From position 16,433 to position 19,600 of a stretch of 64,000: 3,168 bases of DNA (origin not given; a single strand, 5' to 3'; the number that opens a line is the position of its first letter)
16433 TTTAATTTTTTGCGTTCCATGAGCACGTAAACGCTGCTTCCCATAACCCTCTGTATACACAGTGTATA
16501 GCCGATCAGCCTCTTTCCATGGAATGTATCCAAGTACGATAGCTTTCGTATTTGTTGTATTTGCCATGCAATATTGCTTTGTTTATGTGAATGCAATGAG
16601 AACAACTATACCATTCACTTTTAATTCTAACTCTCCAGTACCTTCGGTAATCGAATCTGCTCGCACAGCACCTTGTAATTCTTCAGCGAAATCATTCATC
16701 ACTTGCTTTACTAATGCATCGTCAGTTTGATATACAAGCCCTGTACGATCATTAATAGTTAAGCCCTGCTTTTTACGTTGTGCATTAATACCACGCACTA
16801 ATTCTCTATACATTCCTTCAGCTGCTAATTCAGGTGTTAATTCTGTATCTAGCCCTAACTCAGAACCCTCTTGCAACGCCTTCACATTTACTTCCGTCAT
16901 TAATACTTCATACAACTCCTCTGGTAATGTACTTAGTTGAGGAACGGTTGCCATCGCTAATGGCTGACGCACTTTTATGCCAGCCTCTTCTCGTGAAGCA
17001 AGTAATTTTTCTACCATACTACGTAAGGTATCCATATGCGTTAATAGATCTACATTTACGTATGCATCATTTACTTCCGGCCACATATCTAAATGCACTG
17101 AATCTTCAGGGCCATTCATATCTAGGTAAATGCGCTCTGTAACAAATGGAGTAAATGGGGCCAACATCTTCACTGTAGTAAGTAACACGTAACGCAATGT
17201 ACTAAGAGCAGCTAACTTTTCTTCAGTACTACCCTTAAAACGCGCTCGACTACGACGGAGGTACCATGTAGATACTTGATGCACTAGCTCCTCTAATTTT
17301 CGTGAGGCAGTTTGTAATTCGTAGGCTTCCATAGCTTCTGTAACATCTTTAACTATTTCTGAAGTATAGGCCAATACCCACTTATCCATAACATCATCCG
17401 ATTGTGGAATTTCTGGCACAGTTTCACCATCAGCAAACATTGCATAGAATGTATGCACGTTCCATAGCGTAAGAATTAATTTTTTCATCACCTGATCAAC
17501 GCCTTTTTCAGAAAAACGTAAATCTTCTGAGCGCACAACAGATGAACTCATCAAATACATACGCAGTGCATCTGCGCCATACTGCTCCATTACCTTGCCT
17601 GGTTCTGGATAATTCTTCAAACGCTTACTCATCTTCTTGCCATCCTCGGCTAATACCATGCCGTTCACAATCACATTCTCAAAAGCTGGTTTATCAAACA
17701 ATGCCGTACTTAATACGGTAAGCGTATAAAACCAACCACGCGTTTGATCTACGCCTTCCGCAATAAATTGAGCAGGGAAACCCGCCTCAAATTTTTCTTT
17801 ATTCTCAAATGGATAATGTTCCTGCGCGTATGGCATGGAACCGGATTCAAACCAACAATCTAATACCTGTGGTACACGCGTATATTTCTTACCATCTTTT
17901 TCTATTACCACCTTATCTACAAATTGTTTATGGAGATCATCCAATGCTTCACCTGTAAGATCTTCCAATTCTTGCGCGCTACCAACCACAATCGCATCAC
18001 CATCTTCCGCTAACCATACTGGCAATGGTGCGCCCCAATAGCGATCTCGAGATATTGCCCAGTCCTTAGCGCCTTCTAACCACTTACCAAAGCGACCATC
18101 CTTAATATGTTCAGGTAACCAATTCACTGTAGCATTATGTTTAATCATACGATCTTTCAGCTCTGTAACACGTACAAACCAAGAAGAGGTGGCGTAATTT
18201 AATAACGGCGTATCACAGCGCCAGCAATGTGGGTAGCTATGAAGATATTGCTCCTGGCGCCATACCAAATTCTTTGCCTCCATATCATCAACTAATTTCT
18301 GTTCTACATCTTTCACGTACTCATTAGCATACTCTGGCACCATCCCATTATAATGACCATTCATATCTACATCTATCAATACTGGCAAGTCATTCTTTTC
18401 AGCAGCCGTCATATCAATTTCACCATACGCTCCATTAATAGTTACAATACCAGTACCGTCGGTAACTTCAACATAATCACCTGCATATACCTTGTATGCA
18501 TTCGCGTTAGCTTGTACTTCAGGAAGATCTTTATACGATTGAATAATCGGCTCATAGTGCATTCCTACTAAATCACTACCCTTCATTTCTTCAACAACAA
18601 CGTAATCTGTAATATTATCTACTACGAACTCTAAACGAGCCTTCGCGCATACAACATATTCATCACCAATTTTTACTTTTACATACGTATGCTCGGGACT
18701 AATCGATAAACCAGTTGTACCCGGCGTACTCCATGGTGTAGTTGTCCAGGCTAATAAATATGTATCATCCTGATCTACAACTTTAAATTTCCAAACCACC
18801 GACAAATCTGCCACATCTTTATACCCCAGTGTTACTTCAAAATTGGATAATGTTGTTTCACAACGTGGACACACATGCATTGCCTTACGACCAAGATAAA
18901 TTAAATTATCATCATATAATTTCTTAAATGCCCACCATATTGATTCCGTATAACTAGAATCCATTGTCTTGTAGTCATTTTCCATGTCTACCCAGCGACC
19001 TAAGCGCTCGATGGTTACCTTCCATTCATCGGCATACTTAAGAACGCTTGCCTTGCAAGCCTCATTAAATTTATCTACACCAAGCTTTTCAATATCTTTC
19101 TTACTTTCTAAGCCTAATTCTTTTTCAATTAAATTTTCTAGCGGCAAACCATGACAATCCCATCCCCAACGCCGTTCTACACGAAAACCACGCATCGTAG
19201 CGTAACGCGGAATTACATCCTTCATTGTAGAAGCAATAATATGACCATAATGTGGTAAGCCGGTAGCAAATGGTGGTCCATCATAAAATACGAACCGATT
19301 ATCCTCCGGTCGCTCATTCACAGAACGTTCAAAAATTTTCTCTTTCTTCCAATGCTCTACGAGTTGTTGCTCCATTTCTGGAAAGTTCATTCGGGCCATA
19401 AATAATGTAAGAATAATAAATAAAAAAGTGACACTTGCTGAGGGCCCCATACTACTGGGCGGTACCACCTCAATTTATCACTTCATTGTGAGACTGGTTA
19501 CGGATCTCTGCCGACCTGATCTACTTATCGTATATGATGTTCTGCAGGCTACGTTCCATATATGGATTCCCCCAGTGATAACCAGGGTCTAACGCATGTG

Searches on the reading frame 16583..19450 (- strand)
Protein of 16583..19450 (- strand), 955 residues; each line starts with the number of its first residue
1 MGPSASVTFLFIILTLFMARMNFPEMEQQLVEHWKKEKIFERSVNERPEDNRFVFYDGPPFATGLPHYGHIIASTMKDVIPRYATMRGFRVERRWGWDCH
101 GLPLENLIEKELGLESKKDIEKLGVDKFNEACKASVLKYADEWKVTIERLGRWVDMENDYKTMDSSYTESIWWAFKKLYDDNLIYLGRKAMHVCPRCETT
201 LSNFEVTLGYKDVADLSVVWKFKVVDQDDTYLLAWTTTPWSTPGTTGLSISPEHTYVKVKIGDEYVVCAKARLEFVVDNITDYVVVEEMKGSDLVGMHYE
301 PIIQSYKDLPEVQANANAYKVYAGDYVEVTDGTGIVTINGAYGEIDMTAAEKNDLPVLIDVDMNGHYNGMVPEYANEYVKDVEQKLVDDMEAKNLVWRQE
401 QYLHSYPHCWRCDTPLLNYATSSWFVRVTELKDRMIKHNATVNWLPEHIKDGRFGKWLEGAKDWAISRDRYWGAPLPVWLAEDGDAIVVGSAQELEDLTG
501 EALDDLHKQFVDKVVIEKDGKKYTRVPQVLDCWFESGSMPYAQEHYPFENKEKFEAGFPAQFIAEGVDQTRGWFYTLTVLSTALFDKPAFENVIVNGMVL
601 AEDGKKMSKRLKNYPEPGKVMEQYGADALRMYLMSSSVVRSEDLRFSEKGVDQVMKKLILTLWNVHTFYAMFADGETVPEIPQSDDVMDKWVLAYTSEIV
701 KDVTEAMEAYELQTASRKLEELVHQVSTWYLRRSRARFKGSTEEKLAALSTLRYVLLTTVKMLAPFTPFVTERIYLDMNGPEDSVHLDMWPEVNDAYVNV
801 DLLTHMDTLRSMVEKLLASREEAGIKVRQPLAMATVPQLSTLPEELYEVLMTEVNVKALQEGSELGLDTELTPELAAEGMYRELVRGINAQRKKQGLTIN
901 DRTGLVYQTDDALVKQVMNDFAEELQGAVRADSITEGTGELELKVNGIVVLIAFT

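Call 23: search_protein_families(library=pfam, proteins=[window:16583-19450:-], max_evalue=0.001)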
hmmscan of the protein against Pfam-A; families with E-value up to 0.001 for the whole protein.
window:16583-19450:- (955 aa): 5 families
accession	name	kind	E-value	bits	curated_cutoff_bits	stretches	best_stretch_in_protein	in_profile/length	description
PF00133.28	tRNA-synt_1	-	4e-142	474.2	22.7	1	30-644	2-413/414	tRNA synthetases class I (I, L, M and V)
PF08264.19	Anticodon_1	-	1.7e-32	112.8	25.1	1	689-832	1-145/148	Anticodon-binding domain of tRNA ligase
PF09334.17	tRNA-synt_1g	-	1.4e-17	64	20.1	2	588-662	310-383/391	tRNA synthetases class I (M)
PF19302.4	DUF5915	-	2.9e-14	53.5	27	1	841-936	76-172/195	Domain of unknown function (DUF5915)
PF01406.26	tRNA-synt_1e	-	4.4e-05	23.4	27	1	580-654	228-299/301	tRNA synthetases class I (C) catalytic domain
